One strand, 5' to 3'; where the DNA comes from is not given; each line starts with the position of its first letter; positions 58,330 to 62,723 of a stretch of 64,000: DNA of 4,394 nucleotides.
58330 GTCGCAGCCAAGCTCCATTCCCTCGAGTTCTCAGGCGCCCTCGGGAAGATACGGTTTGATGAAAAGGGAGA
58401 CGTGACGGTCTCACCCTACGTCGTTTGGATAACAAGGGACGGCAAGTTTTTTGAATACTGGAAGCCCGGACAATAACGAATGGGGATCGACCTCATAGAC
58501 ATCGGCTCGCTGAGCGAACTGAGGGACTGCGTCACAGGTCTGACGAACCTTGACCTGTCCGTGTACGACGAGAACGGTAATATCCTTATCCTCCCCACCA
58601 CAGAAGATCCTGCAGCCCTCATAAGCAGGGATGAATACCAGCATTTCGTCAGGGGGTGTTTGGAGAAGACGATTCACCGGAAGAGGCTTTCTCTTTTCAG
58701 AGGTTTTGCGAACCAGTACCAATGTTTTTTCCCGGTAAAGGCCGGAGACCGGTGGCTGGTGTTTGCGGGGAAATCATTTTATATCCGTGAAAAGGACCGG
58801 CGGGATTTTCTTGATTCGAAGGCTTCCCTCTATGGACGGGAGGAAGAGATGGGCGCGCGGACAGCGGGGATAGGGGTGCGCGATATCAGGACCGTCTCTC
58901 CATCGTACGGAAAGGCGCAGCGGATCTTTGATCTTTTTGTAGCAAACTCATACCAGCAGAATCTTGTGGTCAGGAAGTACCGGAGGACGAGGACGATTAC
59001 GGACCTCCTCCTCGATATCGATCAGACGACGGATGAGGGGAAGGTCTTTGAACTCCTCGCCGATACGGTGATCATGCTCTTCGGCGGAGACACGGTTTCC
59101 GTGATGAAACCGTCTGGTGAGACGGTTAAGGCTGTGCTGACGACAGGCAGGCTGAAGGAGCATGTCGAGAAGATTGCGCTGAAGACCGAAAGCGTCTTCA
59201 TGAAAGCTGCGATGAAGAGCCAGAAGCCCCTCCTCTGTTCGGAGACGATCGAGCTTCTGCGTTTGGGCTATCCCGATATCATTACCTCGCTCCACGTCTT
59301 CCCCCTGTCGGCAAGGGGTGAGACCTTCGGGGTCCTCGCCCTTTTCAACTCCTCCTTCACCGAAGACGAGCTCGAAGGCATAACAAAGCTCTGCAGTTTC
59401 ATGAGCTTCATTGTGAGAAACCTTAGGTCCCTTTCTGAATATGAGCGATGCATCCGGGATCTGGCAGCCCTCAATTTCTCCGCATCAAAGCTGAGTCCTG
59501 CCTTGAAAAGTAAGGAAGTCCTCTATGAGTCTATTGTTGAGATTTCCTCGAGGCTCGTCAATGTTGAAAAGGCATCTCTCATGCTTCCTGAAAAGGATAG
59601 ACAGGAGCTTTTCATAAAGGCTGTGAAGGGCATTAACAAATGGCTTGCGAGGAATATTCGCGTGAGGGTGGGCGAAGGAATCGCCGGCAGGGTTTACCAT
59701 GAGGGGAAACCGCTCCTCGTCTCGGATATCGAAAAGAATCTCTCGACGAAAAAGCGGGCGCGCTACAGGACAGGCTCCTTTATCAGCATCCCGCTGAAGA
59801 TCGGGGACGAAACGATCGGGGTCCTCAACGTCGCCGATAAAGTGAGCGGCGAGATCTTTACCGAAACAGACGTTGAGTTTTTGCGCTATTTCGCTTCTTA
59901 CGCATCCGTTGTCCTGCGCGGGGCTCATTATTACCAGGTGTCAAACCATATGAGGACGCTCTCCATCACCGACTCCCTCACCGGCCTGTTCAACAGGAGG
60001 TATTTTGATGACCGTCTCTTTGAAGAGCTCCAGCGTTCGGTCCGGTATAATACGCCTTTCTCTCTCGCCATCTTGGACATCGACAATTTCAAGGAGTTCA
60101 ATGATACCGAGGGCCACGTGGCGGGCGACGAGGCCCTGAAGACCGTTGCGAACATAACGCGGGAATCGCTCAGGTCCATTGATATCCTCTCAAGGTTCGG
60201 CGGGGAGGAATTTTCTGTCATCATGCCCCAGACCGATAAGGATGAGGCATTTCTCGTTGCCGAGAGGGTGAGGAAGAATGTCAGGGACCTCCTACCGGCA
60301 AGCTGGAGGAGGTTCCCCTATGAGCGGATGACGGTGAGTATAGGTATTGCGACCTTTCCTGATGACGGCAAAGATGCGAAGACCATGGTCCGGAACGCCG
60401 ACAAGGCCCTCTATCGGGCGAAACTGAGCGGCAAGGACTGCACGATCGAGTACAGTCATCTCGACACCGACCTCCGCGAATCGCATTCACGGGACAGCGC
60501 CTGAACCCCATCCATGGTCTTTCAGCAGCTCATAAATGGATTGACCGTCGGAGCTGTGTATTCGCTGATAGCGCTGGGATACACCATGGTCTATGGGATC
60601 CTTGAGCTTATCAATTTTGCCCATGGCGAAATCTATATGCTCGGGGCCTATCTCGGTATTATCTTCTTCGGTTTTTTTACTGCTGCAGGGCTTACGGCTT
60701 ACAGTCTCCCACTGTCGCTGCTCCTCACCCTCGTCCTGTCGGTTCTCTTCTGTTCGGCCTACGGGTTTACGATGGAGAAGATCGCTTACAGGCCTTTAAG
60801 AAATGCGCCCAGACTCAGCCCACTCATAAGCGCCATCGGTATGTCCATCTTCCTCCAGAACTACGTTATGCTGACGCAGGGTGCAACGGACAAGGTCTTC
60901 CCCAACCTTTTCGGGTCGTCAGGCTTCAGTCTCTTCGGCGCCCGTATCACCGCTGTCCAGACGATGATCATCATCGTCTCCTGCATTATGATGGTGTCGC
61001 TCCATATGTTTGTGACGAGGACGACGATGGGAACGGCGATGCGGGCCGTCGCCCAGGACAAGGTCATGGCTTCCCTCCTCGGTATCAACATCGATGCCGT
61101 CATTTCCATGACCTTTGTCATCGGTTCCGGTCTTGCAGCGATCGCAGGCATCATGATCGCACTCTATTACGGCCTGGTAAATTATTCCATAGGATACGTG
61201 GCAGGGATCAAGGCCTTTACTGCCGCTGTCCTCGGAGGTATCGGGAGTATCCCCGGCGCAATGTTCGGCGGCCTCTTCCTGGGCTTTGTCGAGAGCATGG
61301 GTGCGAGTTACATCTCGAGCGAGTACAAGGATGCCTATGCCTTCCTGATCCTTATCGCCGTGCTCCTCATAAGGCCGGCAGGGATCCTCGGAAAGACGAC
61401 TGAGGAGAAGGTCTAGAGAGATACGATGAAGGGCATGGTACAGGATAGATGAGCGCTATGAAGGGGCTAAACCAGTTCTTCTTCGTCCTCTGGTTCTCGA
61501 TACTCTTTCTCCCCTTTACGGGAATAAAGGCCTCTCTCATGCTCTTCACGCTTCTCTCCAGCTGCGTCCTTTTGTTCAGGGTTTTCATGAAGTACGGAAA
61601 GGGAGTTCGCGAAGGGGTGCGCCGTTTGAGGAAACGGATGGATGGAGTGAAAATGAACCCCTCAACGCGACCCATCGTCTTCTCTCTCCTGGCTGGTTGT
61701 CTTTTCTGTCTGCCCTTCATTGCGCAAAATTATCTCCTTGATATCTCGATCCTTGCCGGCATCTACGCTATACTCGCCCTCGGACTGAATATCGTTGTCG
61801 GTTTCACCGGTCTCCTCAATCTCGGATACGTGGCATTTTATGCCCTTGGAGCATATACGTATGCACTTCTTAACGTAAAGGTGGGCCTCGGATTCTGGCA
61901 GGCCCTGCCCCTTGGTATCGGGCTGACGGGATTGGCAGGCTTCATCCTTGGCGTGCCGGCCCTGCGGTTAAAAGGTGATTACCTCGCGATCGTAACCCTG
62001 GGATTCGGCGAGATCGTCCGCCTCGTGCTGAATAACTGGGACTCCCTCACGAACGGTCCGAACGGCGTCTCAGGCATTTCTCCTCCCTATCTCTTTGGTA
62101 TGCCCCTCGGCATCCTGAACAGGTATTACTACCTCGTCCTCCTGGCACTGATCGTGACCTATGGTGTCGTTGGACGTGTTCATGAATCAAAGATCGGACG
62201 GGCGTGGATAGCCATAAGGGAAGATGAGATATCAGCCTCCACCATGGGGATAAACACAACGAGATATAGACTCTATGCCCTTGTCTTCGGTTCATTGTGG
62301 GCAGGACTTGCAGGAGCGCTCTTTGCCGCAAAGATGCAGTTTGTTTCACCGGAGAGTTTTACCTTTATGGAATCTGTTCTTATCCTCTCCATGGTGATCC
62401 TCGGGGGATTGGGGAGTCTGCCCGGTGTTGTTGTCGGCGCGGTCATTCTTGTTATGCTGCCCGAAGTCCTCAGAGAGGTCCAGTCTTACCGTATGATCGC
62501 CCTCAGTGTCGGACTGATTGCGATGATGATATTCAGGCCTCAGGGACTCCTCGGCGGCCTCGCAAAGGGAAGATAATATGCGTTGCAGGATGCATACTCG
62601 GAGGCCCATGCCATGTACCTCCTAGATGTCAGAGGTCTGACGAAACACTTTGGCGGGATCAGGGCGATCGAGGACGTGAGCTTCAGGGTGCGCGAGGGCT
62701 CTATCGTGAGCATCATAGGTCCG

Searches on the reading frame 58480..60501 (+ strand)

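Call 71: search_protein_families(library=pfam, proteins=[window:58480-60501:+], max_evalue=0.00001)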
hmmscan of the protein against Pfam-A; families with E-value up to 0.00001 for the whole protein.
window:58480-60501:+ (674 aa): 4 families
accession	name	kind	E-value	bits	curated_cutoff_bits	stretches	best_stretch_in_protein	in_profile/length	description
PF00990.26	GGDEF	-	6.3e-45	153.3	23.8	1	496-653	2-160/161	Diguanylate cyclase, GGDEF domain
PF13185.12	GAF_2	-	1.3e-21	77.7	28.6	1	346-479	5-135/136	GAF domain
PF01590.32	GAF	-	1.9e-21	77.4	22.4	1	346-478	3-132/133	GAF domain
PF13492.12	GAF_3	-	4.1e-15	56.8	27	1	345-477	2-125/129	GAF domain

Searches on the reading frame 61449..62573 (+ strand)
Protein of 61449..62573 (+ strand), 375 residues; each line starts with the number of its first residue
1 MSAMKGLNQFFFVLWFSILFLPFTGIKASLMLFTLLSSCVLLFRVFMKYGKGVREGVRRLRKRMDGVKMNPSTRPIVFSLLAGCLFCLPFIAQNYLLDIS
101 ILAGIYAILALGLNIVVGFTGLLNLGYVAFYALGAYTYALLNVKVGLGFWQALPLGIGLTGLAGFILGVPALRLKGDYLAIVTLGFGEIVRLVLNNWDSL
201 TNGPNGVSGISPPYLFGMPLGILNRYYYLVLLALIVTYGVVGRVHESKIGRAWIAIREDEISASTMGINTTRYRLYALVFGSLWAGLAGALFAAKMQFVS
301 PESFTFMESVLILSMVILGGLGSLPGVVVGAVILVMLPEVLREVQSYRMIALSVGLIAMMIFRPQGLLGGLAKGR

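Call 71: search_protein_families(library=pfam, proteins=[window:61449-62573:+], max_evalue=0.00001)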
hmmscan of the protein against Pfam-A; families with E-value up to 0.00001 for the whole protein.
window:61449-62573:+ (375 aa): 1 family
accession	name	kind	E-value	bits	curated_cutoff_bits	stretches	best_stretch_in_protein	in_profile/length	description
PF02653.21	BPD_transp_2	-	2.3e-53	181.5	26.8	1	96-361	2-265/269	Branched-chain amino acid transport system / permease component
